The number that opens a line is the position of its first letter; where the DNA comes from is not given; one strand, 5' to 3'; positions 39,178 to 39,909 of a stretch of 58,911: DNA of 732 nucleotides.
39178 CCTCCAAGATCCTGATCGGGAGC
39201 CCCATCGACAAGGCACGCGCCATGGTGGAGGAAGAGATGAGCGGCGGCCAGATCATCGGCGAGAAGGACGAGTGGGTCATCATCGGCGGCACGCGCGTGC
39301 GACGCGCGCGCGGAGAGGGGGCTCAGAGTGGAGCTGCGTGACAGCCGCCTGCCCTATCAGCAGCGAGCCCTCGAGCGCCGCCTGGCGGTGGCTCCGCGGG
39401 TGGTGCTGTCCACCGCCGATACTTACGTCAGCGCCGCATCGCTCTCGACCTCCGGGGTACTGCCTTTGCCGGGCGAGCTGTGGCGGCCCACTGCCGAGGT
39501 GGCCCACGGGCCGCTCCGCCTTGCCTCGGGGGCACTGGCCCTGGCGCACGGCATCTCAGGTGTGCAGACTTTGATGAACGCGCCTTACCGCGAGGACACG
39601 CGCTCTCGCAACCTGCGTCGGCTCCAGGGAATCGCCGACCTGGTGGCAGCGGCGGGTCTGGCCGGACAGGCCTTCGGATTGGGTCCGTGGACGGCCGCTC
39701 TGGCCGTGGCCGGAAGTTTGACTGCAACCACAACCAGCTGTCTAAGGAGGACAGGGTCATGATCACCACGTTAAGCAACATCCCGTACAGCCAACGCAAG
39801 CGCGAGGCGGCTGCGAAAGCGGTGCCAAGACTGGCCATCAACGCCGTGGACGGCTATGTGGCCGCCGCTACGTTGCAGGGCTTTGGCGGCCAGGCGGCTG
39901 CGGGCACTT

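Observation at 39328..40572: Three tandem, translationally coupled glycine-zipper paralogs downstream of the giant repeat protein; the same fold recurs near other motif-bearing genes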

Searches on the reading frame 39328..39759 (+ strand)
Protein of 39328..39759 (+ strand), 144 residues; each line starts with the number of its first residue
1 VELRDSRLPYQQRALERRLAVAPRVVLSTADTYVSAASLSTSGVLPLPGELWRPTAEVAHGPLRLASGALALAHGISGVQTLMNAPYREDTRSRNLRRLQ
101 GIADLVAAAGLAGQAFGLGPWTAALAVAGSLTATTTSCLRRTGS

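Call 6: search_protein_families(library=pfam, proteins=[window:39328-39759:+], max_evalue=1)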
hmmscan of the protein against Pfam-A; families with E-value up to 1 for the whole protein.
window:39328-39759:+ (144 aa): 1 family
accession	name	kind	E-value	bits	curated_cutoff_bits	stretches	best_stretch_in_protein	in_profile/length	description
PF11177.13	DUF2964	-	0.43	11.2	24.2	0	24-85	7-57/62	Protein of unknown function (DUF2964)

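Call 13: find_homologous_proteins(query=A1, max_evalue=0.01)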
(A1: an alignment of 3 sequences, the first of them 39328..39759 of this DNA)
Query A1 (3 sequences) (144 aa, profile of the alignment): 35 proteins with E <= 0.01 among 8000 candidates.
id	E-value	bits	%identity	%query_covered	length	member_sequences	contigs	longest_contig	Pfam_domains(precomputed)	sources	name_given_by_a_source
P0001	8.2e-54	199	96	97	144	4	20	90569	-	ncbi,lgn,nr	ncbi:hypothetical protein DYH09_11440 [bacterium CPR1]|nr:hypothetical protein [bacterium CPR1]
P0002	3.1e-53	197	31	88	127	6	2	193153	-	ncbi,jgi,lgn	ncbi:MAG: hypothetical protein AMXMBFR33_10150 [Candidatus Xenobia bacterium]|jgi:hypothetical prote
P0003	1.3e-49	186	91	100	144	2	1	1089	-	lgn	-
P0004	1.0e-46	176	31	78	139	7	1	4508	-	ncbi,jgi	jgi:hypothetical protein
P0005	2.4e-40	156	32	88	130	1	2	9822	-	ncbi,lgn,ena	-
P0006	3.1e-40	155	69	100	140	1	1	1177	-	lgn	-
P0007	2.2e-38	149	67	100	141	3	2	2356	-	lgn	-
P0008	2.3e-37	146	27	88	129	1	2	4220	-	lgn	-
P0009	4.8e-37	145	66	100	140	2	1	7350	-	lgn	-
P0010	5.2e-37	145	29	88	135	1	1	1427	-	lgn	-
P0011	2.4e-35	139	63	100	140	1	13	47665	-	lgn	-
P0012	3.9e-35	139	29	88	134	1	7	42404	-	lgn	-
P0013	7.5e-35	138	64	100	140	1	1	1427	-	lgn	-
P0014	8.3e-34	134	31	81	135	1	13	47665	-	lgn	-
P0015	7.0e-33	131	35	77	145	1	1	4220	-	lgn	-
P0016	1.2e-32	131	30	78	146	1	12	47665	-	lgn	-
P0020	7.9e-30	122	35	90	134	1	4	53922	-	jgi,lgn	jgi:hypothetical protein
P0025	6.1e-21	93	50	95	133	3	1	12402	-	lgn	-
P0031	1.7e-18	85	53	92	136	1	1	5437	-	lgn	-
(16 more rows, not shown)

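Call 15: find_encoding_contigs(protein=P0016, flank=10000, max_places=2)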
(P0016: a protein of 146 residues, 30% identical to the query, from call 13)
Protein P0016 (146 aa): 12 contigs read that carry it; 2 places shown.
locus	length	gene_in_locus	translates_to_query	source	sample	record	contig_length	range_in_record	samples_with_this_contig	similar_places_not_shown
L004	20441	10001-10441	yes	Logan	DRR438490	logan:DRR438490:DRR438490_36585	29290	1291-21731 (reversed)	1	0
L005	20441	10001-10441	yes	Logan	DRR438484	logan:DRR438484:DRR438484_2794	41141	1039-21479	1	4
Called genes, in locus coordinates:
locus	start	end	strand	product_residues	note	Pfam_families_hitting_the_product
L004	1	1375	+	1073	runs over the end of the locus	PF13809:Tubulin_2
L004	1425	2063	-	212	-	PF17936:Big_6 (weak)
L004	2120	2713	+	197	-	-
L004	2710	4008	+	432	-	-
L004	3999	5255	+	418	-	PF04973:NMN_transporter, PF02698:DUF218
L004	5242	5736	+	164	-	-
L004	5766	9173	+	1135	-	-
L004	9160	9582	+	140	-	-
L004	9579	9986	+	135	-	-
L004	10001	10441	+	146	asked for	-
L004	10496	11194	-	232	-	PF00753:Lactamase_B (weak)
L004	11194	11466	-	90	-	PF10073:GapR_DNA-bd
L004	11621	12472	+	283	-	PF13398:Peptidase_M50B (weak), PF02163:Peptidase_M50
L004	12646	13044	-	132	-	PF13451:zf_Tbcl, PF23477:zf_Tbcl_2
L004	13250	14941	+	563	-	PF00069:Pkinase, PF07714:PK_Tyr_Ser-Thr, PF01636:APH (faint)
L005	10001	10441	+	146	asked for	-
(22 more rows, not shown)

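Call 16: find_encoding_contigs(protein=P0020, flank=10000, max_places=2)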
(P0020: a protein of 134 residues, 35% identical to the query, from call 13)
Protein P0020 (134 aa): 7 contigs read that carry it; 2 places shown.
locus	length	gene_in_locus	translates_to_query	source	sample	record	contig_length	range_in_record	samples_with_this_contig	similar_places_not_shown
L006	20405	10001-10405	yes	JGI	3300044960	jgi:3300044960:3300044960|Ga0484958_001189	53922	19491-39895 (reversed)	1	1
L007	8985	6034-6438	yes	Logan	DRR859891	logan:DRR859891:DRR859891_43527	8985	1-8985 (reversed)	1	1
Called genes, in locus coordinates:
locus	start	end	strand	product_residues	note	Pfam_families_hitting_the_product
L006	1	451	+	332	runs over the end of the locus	PF01636:APH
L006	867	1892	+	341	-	PF03308:MeaB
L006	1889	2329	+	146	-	PF02310:B12-binding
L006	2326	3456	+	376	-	PF08442:ATP-grasp_2, PF13549:ATP-grasp_5, PF24948:Citrate_synth_N, PF00549:Ligase_CoA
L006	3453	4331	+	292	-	PF02629:CoA_binding, PF13380:CoA_binding_2 (weak), PF13607:Succ_CoA_lig, PF00549:Ligase_CoA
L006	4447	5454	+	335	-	PF13353:Fer4_12 (weak), PF04055:Radical_SAM, PF06463:Mob_synth_C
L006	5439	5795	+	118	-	PF00111:Fer2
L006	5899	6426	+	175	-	PF01227:GTP_cyclohydroI, PF14489:QueF (weak)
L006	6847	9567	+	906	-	-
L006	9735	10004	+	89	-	-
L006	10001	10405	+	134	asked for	-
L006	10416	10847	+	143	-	-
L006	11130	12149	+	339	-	PF08240:ADH_N, PF00107:ADH_zinc_N (weak)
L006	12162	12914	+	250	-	PF14808:TMEM164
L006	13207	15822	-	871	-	PF03030:H_PPase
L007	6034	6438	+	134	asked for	-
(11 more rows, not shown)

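Call 43: find_encoding_contigs(protein=P0025, flank=8000, max_places=1)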
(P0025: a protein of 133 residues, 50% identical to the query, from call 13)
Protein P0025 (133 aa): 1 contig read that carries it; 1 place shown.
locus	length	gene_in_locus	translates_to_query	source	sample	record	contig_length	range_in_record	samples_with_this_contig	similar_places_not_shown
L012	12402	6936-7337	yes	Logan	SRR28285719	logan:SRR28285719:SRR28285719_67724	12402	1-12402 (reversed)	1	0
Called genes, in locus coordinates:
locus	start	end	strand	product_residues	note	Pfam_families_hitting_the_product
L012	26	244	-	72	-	PF06794:UPF0270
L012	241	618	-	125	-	-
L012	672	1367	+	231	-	PF00378:ECH_1, PF16113:ECH_2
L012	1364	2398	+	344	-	PF00195:Chal_sti_synt_N, PF08392:FAE1_CUT1_RppA, PF08545:ACP_syn_III (weak), PF02797:Chal_sti_synt_C, PF08541:ACP_syn_III_C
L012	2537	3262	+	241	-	PF00378:ECH_1, PF16113:ECH_2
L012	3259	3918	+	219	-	-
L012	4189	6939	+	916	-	-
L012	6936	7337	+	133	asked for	-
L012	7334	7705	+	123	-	-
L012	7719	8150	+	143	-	-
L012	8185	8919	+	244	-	PF01209:Ubie_methyltran, PF13847:Methyltransf_31 (weak), PF08241:Methyltransf_11, PF08242:Methyltransf_12 (weak), PF13649:Methyltransf_25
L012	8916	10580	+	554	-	PF02366:PMT (weak), PF13231:PMT_2 (weak)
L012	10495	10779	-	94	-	PF13473:Cupredoxin_1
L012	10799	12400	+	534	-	?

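Call 47: search_protein_families(library=ncbifam, proteins=[window:39328-39759:+], max_evalue=1)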
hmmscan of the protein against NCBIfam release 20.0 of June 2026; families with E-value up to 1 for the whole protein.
window:39328-39759:+ (144 aa): 0 families

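Call 50: find_encoding_contigs(protein=P0012, flank=6000, max_places=1)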
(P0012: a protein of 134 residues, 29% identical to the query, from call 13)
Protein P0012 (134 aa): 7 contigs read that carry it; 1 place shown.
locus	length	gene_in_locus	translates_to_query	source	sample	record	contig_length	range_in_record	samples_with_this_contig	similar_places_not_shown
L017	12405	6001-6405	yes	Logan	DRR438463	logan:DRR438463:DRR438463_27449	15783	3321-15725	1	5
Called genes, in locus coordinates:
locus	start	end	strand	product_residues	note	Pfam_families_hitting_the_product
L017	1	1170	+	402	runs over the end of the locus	PF04973:NMN_transporter, PF02698:DUF218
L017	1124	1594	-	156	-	PF00196:GerE, PF04545:Sigma70_r4 (faint), PF08281:Sigma70_r4_2 (faint), PF08279:HTH_11 (faint), PF13384:HTH_23 (faint), PF13518:HTH_28 (faint), PF12840:HTH_20 (faint), PF13412:HTH_24 (faint)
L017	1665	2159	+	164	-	-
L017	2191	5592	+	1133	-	-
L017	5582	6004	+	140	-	-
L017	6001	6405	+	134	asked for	-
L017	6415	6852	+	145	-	-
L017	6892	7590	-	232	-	-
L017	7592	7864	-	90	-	PF10073:GapR_DNA-bd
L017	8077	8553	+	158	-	-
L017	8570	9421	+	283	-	PF13398:Peptidase_M50B (weak), PF02163:Peptidase_M50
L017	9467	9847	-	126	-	PF13451:zf_Tbcl, PF23477:zf_Tbcl_2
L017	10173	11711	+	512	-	PF00069:Pkinase, PF03109:ABC1 (faint), PF07714:PK_Tyr_Ser-Thr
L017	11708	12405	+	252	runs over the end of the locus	?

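Call 51: find_encoding_contigs(protein=P0031, flank=6000, max_places=1)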
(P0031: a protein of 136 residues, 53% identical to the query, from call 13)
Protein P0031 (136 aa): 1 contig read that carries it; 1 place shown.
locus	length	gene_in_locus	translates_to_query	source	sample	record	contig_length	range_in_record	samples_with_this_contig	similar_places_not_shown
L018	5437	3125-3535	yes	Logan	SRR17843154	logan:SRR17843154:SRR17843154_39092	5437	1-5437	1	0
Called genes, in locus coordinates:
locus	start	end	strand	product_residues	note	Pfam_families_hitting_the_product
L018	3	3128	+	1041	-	?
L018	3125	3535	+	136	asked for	-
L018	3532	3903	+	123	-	-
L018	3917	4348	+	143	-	-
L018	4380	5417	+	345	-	-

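Call 52: find_encoding_contigs(protein=P0005, flank=6000, max_places=1)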
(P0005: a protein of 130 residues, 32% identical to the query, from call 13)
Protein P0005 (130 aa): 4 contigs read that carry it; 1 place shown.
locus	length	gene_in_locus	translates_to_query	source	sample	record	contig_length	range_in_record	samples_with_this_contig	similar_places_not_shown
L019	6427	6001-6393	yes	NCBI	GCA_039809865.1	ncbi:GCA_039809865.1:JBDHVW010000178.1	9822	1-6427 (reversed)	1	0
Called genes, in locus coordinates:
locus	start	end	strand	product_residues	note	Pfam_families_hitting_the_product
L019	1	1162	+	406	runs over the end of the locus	PF04973:NMN_transporter, PF02698:DUF218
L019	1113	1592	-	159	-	PF00196:GerE, PF04545:Sigma70_r4 (faint), PF08281:Sigma70_r4_2 (faint), PF12840:HTH_20 (faint), PF13384:HTH_23 (faint), PF13518:HTH_28 (faint), PF26355:HTH_VMAP-M9 (faint), PF00196:GerE (weak), +1 more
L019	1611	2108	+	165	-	-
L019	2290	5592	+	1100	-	-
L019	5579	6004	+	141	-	-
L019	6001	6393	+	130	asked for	-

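Call 53: find_encoding_contigs(protein=P0009, flank=6000, max_places=1)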
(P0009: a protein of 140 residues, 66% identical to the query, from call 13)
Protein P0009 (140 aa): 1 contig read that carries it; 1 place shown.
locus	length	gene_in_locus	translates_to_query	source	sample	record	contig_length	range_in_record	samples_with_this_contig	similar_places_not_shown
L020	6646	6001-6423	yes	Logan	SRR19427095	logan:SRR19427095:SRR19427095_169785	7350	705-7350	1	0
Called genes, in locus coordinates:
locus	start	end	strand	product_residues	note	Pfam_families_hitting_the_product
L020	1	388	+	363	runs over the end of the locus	?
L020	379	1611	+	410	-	PF04973:NMN_transporter, PF02698:DUF218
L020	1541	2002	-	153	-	PF00196:GerE, PF08281:Sigma70_r4_2 (faint), PF08279:HTH_11 (faint), PF12840:HTH_20 (faint), PF13384:HTH_23 (faint), PF13412:HTH_24 (faint)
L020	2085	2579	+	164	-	-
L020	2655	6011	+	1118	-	-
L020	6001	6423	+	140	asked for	-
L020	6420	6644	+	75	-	?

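Call 74: search_protein_families(library=phrogs, proteins=[window:39328-39759:+], max_evalue=0.1)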
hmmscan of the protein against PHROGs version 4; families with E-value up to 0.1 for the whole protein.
window:39328-39759:+ (144 aa): 1 family
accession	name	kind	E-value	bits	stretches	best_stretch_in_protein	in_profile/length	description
phrog_30594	-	unknown function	0.012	16.1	1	75-134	87-144/295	-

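Call 75: search_protein_families(library=padloc, proteins=[window:39328-39759:+], max_evalue=0.1)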
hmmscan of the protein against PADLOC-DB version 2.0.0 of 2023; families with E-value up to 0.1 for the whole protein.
window:39328-39759:+ (144 aa): 0 families
